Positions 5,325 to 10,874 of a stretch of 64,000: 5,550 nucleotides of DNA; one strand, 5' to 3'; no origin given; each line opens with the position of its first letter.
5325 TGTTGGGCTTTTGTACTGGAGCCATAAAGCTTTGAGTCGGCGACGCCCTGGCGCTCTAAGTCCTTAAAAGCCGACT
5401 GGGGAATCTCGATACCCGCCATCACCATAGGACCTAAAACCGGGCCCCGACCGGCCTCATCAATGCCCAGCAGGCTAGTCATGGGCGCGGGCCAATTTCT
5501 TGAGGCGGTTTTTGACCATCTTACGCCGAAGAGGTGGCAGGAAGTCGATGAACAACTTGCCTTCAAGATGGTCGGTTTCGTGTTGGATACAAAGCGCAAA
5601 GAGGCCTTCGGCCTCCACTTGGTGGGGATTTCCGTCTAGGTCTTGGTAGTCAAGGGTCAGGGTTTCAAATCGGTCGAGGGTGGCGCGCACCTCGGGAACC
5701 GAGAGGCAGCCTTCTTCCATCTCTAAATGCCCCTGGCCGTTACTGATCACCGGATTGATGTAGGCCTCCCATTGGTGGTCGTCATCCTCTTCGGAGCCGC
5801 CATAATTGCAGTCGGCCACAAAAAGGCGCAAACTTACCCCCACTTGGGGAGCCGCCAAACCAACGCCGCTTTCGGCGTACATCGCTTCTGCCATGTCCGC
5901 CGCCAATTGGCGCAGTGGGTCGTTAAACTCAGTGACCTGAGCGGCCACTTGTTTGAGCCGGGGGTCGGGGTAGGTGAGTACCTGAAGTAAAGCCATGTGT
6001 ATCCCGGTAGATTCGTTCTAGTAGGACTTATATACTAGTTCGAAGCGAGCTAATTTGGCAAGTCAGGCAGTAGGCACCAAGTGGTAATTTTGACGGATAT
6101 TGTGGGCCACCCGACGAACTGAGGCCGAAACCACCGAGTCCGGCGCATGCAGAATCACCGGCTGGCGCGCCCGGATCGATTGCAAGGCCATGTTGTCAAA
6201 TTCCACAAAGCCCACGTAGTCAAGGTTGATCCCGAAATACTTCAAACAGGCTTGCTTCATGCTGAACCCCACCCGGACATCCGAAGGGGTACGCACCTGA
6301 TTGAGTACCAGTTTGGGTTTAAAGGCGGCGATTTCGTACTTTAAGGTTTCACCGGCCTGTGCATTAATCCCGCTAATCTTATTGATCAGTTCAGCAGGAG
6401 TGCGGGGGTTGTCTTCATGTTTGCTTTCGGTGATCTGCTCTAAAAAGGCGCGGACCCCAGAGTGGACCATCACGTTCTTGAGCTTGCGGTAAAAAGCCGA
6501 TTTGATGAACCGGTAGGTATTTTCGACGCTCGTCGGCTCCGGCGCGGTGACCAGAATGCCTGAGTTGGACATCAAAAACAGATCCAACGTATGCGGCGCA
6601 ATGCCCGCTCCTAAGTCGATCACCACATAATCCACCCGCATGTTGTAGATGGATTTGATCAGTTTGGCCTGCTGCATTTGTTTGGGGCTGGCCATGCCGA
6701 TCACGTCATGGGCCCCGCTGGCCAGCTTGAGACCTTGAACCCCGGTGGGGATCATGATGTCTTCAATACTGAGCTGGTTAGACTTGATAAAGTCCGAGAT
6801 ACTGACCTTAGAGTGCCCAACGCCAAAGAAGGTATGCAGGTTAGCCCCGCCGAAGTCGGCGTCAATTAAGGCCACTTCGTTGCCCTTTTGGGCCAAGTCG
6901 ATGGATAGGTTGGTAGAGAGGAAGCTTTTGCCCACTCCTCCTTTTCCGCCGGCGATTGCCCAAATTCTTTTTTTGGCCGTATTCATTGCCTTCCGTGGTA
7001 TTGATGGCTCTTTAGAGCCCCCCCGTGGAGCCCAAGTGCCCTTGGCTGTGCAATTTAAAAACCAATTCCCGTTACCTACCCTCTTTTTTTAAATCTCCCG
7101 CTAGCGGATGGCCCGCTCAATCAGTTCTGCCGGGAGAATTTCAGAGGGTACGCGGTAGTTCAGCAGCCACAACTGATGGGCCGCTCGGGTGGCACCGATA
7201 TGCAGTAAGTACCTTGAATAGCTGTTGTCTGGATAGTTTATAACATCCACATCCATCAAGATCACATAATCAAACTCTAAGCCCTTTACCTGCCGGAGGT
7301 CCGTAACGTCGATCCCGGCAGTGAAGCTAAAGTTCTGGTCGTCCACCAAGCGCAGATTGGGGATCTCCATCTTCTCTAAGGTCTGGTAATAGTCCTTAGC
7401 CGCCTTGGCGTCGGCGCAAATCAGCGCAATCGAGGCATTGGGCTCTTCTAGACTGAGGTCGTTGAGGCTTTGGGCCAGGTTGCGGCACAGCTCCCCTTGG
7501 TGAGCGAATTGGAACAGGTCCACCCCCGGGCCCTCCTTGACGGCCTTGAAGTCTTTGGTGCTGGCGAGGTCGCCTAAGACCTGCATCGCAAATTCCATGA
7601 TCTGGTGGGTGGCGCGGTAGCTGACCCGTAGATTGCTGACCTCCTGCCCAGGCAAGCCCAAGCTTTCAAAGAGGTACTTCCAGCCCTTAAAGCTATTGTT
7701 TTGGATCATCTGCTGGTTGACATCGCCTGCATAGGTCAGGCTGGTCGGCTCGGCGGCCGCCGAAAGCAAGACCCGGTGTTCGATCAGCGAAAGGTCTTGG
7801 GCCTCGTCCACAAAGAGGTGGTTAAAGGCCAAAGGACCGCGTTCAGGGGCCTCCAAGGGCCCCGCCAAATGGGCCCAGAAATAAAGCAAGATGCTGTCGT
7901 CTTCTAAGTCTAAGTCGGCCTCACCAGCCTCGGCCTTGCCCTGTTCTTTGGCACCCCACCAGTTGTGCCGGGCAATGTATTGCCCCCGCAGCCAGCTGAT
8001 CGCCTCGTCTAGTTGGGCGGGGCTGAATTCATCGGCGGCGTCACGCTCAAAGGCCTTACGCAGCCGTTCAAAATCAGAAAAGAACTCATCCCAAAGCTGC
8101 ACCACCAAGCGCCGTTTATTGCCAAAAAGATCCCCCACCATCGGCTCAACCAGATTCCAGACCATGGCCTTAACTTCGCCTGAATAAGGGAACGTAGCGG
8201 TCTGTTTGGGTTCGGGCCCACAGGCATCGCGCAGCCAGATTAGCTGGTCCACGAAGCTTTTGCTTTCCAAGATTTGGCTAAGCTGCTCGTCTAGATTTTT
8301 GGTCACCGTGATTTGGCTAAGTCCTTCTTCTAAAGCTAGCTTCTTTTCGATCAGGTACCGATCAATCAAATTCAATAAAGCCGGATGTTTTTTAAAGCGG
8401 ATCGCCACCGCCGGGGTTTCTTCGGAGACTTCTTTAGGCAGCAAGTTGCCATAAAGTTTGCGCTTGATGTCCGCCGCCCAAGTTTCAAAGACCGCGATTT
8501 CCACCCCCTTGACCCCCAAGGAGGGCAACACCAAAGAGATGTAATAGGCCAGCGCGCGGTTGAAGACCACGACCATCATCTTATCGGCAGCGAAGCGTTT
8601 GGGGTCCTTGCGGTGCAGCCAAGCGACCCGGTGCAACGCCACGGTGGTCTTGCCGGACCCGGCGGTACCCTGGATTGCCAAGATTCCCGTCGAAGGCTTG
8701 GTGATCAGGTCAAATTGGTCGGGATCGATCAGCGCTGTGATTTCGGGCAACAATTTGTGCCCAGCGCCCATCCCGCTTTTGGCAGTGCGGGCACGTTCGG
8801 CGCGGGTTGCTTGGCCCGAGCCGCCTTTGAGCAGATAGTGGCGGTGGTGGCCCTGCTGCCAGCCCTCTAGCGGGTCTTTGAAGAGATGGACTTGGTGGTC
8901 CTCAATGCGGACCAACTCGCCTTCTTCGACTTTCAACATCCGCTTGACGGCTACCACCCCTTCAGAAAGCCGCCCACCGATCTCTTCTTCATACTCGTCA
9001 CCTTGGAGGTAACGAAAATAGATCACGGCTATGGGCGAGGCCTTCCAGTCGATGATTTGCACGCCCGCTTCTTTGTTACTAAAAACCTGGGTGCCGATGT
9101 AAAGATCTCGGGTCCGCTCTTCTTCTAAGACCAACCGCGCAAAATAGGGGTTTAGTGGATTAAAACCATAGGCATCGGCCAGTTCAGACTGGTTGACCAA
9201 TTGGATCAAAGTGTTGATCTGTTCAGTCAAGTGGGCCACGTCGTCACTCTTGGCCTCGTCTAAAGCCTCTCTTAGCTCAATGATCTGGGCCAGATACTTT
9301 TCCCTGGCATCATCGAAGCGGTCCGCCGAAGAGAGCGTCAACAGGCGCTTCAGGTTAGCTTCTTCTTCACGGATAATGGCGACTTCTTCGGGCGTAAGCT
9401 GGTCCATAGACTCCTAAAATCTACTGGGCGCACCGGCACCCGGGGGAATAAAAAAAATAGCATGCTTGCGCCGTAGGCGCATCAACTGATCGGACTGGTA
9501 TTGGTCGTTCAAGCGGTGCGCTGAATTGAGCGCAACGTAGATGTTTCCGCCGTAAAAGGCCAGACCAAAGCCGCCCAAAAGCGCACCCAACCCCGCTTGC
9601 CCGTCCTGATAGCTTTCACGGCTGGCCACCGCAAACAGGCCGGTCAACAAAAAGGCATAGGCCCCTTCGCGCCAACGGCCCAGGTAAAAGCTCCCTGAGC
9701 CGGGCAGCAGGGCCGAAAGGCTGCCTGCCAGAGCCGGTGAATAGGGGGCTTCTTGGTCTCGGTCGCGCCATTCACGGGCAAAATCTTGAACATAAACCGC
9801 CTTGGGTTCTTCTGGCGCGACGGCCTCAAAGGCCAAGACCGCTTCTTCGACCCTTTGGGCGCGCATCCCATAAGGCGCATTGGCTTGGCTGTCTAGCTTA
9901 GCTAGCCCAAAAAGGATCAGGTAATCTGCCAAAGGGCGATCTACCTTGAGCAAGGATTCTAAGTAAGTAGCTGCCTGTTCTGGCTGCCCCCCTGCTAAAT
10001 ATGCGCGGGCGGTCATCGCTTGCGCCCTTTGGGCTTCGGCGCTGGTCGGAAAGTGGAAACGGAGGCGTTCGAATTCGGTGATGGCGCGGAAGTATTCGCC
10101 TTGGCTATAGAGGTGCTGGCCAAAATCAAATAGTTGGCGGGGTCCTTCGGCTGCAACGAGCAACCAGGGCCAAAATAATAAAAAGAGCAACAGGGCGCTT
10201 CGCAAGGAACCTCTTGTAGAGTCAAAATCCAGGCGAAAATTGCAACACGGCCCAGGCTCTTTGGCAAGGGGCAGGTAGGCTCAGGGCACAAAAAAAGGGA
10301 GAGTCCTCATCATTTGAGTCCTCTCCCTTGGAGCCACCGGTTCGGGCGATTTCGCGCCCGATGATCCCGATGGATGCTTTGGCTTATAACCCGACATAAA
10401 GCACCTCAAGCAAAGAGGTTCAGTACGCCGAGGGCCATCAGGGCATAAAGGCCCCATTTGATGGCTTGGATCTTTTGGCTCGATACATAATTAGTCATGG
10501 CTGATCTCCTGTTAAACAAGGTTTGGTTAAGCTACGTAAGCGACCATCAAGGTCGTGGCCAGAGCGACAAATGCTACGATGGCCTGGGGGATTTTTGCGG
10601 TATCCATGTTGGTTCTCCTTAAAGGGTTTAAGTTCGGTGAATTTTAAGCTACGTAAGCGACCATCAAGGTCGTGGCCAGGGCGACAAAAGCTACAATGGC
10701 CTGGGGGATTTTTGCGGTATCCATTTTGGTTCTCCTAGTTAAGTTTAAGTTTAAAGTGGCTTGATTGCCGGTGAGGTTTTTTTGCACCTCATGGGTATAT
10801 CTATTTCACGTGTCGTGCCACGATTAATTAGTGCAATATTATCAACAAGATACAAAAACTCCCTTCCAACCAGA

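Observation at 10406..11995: Seven tandem sORFs encoding a family of 26-60 aa single-helix peptides (K-I-Q ... GLGVL ... F-A/S-COOH)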

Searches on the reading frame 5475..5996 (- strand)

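Call 6: search_protein_families(library=pfam, proteins=[window:5475-5996:-])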
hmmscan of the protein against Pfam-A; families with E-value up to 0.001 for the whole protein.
window:5475-5996:- (173 aa): 1 family
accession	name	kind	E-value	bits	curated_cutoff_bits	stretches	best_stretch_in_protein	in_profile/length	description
PF01327.26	Pep_deformylase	-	1e-50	171.8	22.8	1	4-158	2-155/156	Polypeptide deformylase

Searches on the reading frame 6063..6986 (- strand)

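Call 6: search_protein_families(library=pfam, proteins=[window:6063-6986:-])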
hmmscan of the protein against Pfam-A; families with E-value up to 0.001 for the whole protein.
window:6063-6986:- (307 aa): 7 families
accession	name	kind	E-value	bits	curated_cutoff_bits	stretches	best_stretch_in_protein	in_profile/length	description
PF10609.15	ParA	-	8.4e-20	71.7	27.1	1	6-162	3-158/246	NUBPL iron-transfer P-loop NTPase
PF01656.29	CbiA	-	3e-14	53.5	25.4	1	10-200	2-54/125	CobQ/CobB/MinD/ParA nucleotide binding domain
PF13614.12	AAA_31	-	1.5e-12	48.2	27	1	7-161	2-161/177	AAA domain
PF00142.24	Fer4_NifH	-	2.2e-07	31.1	25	1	14-124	7-122/271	4Fe-4S iron sulfur cluster binding proteins, NifH/frxC family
PF02374.21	ArsA_ATPase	-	3.1e-05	23.8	24.3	1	9-56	3-49/305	Anion-transporting ATPase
PF09140.17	MipZ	-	6e-05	22.9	20.7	1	11-125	5-107/262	ATPase MipZ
PF20329.3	DUF6624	-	0.00087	19.3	27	0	179-222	15-55/173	Family of unknown function (DUF6624)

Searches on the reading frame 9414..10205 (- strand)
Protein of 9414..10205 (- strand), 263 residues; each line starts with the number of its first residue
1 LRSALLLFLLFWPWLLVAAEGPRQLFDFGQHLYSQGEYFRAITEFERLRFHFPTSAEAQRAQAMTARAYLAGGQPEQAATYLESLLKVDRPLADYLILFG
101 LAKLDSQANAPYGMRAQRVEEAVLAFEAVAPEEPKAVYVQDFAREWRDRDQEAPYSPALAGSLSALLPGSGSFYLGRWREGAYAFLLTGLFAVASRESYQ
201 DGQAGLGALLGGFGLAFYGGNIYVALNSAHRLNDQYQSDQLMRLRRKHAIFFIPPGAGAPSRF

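Call 6: search_protein_families(library=pfam, proteins=[window:9414-10205:-])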
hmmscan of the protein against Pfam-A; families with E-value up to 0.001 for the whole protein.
window:9414-10205:- (263 aa): 6 families
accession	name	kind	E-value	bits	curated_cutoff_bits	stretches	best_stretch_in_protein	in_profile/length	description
PF13525.12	YfiO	-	1.7e-07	31.7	25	1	22-141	5-128/203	Outer membrane lipoprotein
PF13428.12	TPR_14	-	1.6e-06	28.7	23.5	0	61-103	3-43/44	Tetratricopeptide repeat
PF13432.12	TPR_16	-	3.1e-06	27.9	32.7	0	65-102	3-38/65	Tetratricopeptide repeat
PF13174.12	TPR_6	-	1.5e-05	25.7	26.3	0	64-87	5-28/33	Tetratricopeptide repeat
PF14559.12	TPR_19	-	1.8e-05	25.4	25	1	33-92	2-58/68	Tetratricopeptide repeat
PF07719.23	TPR_2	-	1.9e-05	24.8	27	0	25-50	4-29/34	Tetratricopeptide repeat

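Call 50: find_homologous_proteins(query=window:9414-10205:-, max_evalue=1e-20)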
Query window:9414-10205:- (263 aa): 11 proteins with E <= 1e-20 among 8000 candidates.
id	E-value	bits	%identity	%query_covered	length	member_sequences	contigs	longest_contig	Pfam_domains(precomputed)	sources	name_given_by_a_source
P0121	1.3e-168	577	100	100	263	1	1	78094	PF14559.13,PF13525.13,PF13432.13,PF13428.13,PF07719.24,PF13174.13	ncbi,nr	ncbi:MAG: outer membrane protein assembly factor BamD [bacterium]|nr:outer membrane protein assembly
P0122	1.7e-92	328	60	98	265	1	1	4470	PF14559.13,PF13525.13,PF12895.14,PF13432.13,PF13428.13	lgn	-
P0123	1.6e-64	236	48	93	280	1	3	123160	-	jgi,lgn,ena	-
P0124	3.5e-58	215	44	88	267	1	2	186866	PF14559.13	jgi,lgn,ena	-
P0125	1.4e-53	200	43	87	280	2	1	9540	PF13525.13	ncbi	ncbi:MAG: tetratricopeptide (TPR) repeat protein [bacterium]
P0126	8.5e-39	152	39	87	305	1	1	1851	PF13525.13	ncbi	-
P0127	1.4e-34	138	34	91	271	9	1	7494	-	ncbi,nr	ncbi:MAG: hypothetical protein O6934_08080 [SAR324 cluster bacterium]|nr:hypothetical protein [SAR32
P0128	1.5e-25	108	32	81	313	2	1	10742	PF13525.13,PF13432.13,PF07719.24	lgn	-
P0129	5.0e-25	107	33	88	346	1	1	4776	PF00515.35,PF13432.13,PF07719.24,PF13174.13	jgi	jgi:tetratricopeptide (TPR) repeat protein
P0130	2.3e-23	101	32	88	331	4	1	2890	PF00515.35,PF13432.13,PF07719.24,PF13174.13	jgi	jgi:tetratricopeptide (TPR) repeat protein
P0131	8.5e-23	99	30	90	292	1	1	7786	PF14559.13,PF12895.14,PF13432.13,PF13428.13,PF13174.13,PF18935.6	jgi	jgi:TolA-binding protein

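Call 51: find_encoding_contigs(protein=P0121, flank=4500, max_places=2)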
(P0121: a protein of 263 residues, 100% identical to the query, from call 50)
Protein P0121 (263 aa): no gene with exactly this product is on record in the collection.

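Call 52: find_encoding_contigs(protein=P0122, flank=5000, max_places=3)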
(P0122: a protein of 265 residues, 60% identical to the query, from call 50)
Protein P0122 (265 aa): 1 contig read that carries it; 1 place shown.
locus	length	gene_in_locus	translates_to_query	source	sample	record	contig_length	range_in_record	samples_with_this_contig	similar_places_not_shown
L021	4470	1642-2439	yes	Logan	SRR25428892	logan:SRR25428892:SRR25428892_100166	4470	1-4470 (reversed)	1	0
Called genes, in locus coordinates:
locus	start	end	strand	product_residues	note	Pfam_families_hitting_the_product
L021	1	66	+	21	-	?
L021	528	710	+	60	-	-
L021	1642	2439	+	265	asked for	PF12895:ANAPC3 (faint), PF13428:TPR_14 (faint), PF13525:YfiO, PF14559:TPR_19 (weak), PF13432:TPR_16 (weak)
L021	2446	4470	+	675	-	?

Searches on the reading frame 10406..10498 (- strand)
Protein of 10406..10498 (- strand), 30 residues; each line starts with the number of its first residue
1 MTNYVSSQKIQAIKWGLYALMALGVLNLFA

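Call 36: search_protein_families(library=ncbifam, proteins=[window:10409-10498:-], max_evalue=10)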
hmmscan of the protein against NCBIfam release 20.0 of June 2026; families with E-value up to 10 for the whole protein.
seq(30 aa): 0 families

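Call 37: search_protein_families(library=pfam, proteins=[window:10409-10498:-], max_evalue=10)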
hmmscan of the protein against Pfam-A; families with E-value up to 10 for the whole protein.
seq(30 aa): 0 families

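Call 75: predict_structure(protein=window:10406-10498:-)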
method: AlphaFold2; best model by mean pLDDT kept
length: 30 residues; sequences in the alignment: 1
mean_pLDDT: 85.4   pTM: 0.35
mean pLDDT of the five models: 85.4, 84.5, 84.0, 79.6, 76.2
residues with pLDDT >= 90: 12; 70-90: 16; 50-70: 2; < 50: 0
segments of 3 or more residues with pLDDT < 50: none
pLDDT, mean of each block of 10 residues (from residue 1): 76 90 90
secondary structure, 60 per line:
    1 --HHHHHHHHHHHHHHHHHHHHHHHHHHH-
elements in order: H3-29
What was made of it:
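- G is predicted as a single helix (call 75).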

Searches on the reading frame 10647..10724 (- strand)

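Call 36: search_protein_families(library=ncbifam, proteins=[window:10647-10724:-], max_evalue=10)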
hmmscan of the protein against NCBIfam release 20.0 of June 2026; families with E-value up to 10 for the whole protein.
seq(26 aa): 1 family
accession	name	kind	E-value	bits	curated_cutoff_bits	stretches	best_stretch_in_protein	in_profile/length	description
NF052561.1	PIPSynBT1523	equivalog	0.048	13.4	350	1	8-25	122-139/232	hypothetical protein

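Call 37: search_protein_families(library=pfam, proteins=[window:10647-10724:-], max_evalue=10)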
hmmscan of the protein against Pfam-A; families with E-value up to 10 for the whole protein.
seq(26 aa): 0 families
